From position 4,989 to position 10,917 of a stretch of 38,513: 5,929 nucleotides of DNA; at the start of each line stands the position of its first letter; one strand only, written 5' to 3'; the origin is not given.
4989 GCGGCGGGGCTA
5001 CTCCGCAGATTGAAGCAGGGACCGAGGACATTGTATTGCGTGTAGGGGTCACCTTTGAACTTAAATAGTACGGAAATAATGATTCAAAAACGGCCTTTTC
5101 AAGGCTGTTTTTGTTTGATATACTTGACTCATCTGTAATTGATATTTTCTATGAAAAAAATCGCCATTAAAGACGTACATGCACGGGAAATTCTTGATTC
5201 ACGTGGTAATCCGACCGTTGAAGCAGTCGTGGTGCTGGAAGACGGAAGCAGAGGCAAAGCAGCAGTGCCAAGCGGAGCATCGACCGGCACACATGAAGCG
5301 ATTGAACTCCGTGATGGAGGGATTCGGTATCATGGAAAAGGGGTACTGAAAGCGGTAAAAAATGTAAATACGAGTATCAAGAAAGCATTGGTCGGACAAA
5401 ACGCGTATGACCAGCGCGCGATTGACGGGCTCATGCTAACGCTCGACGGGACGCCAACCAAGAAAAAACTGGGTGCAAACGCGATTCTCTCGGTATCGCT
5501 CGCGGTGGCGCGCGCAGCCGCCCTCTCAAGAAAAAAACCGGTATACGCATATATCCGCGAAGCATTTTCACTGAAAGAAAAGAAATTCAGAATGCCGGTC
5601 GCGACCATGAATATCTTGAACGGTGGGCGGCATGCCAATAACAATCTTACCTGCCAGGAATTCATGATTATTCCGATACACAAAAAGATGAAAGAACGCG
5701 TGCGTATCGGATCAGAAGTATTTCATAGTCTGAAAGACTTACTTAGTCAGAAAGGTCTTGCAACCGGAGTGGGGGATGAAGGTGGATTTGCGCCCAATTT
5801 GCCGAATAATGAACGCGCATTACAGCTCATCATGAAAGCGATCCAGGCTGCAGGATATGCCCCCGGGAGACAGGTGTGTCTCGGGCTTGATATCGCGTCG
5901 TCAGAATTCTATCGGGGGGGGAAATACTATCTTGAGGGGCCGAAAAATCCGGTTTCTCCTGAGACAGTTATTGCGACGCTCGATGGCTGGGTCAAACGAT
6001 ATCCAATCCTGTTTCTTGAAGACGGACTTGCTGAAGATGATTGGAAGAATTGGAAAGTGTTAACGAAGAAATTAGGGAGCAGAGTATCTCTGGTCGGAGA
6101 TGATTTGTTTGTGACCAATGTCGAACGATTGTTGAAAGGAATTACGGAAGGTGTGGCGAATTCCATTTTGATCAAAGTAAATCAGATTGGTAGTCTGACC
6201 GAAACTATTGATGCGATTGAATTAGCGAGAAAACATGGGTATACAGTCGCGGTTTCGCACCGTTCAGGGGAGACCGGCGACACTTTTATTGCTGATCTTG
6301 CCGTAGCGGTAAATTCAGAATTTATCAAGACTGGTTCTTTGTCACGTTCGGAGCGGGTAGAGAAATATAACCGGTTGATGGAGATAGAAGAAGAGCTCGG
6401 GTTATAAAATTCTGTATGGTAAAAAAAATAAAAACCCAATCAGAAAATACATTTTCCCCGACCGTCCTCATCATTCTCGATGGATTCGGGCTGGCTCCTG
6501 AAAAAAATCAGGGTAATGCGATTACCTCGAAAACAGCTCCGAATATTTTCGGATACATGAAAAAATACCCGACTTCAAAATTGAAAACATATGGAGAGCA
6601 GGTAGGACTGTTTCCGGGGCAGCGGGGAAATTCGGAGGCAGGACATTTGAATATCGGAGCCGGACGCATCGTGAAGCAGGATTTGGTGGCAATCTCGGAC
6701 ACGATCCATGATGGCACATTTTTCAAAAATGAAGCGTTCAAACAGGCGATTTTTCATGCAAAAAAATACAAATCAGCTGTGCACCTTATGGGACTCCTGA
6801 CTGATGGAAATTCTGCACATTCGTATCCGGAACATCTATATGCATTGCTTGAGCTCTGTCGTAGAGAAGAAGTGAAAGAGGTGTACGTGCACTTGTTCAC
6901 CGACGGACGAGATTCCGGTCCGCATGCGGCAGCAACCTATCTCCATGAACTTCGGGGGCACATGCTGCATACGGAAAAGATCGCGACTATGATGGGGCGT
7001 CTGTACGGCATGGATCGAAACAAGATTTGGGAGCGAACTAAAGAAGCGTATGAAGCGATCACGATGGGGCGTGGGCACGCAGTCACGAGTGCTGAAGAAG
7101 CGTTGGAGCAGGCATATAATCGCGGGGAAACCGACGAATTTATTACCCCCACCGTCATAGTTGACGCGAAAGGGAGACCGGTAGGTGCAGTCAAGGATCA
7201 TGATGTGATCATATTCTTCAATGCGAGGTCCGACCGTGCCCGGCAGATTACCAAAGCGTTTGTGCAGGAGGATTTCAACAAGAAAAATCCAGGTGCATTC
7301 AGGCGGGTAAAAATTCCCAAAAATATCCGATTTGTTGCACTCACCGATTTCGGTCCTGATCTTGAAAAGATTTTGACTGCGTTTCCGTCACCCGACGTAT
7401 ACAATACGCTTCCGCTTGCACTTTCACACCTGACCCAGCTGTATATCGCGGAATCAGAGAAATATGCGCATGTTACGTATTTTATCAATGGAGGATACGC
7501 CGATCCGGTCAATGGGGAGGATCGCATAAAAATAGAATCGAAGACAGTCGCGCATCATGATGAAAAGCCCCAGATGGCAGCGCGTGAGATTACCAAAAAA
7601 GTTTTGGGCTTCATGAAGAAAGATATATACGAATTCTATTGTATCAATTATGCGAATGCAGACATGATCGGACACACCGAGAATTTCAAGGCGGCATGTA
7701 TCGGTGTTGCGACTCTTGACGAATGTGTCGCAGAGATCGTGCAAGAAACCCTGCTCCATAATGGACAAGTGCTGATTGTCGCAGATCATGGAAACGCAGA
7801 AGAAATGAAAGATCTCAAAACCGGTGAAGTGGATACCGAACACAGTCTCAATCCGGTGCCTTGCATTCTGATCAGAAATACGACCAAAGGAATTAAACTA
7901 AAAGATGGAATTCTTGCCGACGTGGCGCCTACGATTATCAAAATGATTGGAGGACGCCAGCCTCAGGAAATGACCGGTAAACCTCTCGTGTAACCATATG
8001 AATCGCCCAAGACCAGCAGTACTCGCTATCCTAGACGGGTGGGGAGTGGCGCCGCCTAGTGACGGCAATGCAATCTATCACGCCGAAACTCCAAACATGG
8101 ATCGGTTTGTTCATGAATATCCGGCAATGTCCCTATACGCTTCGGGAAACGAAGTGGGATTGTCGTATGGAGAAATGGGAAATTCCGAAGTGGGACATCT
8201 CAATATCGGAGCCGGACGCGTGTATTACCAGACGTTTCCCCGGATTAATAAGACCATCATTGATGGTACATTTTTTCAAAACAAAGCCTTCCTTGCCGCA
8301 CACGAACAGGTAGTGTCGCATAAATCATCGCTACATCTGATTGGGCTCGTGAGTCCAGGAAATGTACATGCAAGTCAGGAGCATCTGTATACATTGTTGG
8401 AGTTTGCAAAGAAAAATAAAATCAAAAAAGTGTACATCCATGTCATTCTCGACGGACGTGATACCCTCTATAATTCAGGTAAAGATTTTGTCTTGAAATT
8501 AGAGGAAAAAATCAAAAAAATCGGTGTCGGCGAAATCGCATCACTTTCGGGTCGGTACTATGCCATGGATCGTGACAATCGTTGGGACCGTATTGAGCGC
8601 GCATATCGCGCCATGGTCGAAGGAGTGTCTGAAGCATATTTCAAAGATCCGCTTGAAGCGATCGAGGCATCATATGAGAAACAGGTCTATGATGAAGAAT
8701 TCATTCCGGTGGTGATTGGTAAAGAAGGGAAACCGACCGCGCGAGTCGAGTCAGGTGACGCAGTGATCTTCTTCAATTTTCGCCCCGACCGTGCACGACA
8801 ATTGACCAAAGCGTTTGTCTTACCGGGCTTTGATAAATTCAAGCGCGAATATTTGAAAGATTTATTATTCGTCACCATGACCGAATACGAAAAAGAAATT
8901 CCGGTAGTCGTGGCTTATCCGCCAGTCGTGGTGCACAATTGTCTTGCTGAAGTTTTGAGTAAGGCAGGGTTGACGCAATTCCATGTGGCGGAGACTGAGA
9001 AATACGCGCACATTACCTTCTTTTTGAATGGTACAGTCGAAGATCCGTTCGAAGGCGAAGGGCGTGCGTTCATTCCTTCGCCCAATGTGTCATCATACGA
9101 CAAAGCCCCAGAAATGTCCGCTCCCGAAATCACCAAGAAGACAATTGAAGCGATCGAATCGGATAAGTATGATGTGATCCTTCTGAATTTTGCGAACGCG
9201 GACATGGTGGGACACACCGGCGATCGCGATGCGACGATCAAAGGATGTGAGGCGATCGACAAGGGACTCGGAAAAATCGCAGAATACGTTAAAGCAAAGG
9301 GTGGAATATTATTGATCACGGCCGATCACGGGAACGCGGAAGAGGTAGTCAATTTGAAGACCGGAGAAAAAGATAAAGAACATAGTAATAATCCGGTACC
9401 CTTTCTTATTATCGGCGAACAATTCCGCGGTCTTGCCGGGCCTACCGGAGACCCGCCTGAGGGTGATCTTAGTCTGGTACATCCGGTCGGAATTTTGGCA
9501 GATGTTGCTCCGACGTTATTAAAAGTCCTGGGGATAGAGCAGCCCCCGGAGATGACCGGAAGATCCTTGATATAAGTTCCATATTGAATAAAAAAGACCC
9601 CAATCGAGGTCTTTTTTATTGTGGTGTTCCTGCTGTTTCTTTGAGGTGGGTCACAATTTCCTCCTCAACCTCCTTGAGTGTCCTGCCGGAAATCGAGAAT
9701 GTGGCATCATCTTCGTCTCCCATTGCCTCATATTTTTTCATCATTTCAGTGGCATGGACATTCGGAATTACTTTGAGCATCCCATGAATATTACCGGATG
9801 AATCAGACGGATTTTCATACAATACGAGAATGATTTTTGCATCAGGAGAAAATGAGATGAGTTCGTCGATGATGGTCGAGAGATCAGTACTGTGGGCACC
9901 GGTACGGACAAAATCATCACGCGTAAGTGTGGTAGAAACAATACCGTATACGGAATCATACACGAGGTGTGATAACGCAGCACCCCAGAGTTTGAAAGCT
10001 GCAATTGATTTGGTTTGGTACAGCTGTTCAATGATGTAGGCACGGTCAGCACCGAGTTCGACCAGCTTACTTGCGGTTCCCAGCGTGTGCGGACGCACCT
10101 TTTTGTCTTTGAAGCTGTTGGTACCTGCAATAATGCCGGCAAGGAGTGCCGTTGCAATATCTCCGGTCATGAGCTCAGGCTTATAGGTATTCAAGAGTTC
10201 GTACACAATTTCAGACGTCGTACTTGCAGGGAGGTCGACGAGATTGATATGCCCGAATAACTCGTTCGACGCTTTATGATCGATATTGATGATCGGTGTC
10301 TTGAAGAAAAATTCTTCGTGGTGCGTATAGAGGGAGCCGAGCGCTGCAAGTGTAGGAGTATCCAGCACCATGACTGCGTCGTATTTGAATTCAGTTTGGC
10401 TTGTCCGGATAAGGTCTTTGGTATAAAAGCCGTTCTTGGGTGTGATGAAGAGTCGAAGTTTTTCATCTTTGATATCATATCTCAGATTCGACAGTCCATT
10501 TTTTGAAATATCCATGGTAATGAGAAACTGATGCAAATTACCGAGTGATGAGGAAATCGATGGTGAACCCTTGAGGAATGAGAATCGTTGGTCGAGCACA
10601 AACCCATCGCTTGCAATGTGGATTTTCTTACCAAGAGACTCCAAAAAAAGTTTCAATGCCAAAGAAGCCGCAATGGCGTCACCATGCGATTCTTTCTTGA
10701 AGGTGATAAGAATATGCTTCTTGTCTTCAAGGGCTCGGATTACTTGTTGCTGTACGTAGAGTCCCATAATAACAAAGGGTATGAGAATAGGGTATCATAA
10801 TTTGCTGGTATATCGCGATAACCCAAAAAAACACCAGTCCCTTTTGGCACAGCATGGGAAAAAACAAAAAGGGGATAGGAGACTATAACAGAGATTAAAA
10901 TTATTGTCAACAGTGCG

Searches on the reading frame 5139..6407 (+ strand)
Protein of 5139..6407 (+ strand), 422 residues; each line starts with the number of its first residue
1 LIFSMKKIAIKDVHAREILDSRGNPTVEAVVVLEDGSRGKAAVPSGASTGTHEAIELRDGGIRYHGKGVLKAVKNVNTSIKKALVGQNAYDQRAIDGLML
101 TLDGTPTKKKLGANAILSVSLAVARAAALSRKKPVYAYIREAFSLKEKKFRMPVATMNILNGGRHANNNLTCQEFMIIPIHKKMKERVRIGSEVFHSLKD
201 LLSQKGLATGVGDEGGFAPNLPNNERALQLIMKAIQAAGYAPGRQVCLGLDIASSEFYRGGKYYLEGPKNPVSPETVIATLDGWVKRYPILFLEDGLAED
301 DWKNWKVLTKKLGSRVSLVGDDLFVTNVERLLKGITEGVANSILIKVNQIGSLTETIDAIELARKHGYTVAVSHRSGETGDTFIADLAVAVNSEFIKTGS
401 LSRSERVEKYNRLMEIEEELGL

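Call 44: search_protein_families(library=pfam, proteins=[window:5139-6407:+], max_evalue=0.001)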
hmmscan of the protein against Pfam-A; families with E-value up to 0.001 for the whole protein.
window:5139-6407:+ (422 aa): 4 families
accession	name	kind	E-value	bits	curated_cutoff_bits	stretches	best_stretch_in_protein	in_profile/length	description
PF00113.28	Enolase_C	-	1.1e-106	356.9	21.5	1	151-421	3-282/296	Enolase, C-terminal TIM barrel domain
PF03952.21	Enolase_N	-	2.9e-55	186.5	35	1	10-139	1-131/131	Enolase, N-terminal domain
PF13378.12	MR_MLE_C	-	1.6e-05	25.1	29.4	1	274-393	57-173/219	Enolase C-terminal domain-like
PF07476.17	MAAL_C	-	0.0003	20.5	27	1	307-393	131-218/249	Methylaspartate ammonia-lyase C-terminus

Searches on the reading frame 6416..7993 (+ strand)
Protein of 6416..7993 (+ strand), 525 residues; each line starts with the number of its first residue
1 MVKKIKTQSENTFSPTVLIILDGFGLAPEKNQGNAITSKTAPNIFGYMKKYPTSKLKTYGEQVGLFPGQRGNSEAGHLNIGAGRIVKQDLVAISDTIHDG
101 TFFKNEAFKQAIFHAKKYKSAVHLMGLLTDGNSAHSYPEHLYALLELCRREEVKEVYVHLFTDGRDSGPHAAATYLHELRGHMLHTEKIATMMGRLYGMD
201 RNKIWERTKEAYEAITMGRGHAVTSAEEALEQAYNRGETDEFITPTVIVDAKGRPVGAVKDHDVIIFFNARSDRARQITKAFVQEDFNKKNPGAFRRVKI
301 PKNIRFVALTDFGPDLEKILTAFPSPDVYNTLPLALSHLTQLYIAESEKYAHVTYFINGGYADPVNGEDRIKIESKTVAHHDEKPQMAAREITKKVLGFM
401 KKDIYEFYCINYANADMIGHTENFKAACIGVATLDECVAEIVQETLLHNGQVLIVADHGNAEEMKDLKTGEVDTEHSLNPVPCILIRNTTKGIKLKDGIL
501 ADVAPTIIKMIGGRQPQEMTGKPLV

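Call 44: search_protein_families(library=pfam, proteins=[window:6416-7993:+], max_evalue=0.001)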
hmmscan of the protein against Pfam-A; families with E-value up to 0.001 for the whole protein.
window:6416-7993:+ (525 aa): 2 families
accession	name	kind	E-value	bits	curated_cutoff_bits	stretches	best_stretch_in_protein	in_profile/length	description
PF06415.18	iPGM_N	-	6.7e-70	235.4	27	1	93-312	1-215/217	BPG-independent PGAM N-terminus (iPGM_N)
PF01676.23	Metalloenzyme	-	1e-61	209.1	24.3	1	15-512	2-249/252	Metalloenzyme superfamily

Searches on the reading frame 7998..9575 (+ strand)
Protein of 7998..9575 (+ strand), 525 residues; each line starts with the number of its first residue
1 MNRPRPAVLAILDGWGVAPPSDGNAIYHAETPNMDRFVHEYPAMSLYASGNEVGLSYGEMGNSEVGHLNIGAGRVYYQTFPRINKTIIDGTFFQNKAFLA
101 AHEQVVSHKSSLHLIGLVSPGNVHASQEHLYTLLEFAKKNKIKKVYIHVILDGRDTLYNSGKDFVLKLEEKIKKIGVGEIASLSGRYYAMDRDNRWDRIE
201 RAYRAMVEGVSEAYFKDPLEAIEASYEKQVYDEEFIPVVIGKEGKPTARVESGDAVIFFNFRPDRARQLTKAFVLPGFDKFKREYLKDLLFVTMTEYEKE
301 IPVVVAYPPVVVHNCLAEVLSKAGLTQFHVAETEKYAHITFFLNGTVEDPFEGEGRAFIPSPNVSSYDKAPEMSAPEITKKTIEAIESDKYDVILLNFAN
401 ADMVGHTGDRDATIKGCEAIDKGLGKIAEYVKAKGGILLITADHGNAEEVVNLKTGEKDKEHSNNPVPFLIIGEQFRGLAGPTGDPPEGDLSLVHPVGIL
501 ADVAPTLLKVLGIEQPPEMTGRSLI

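Call 44: search_protein_families(library=pfam, proteins=[window:7998-9575:+], max_evalue=0.001)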
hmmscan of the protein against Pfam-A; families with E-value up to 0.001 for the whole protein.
window:7998-9575:+ (525 aa): 3 families
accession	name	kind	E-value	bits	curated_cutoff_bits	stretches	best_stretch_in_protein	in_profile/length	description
PF06415.18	iPGM_N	-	1.5e-82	276.8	27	1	83-299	1-217/217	BPG-independent PGAM N-terminus (iPGM_N)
PF01676.23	Metalloenzyme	-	2.9e-76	256.8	24.3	1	6-514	2-251/252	Metalloenzyme superfamily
PF01663.27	Phosphodiest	-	0.00034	20.8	23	1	380-449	146-224/342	Type I phosphodiesterase / nucleotide pyrophosphatase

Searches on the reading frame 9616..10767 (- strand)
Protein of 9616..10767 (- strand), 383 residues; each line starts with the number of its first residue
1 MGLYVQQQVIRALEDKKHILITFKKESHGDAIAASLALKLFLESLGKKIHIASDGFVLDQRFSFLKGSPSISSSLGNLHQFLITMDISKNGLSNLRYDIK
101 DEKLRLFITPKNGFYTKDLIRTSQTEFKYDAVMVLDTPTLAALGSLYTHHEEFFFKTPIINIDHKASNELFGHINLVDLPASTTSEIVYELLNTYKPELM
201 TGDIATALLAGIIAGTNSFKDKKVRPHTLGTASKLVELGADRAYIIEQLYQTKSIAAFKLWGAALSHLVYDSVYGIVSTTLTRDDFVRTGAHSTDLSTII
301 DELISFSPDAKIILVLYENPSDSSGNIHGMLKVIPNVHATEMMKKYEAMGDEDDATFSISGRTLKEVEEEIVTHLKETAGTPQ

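Call 16: search_protein_families(library=pfam, proteins=[window:9616-10767:-], max_evalue=0.001)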
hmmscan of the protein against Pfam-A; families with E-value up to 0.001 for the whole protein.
window:9616-10767:- (383 aa): 1 family
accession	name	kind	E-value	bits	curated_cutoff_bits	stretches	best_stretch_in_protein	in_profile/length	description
PF01368.27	DHH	-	1.3e-09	38.8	28.1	1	18-212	1-125/125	DHH family, N-terminal domain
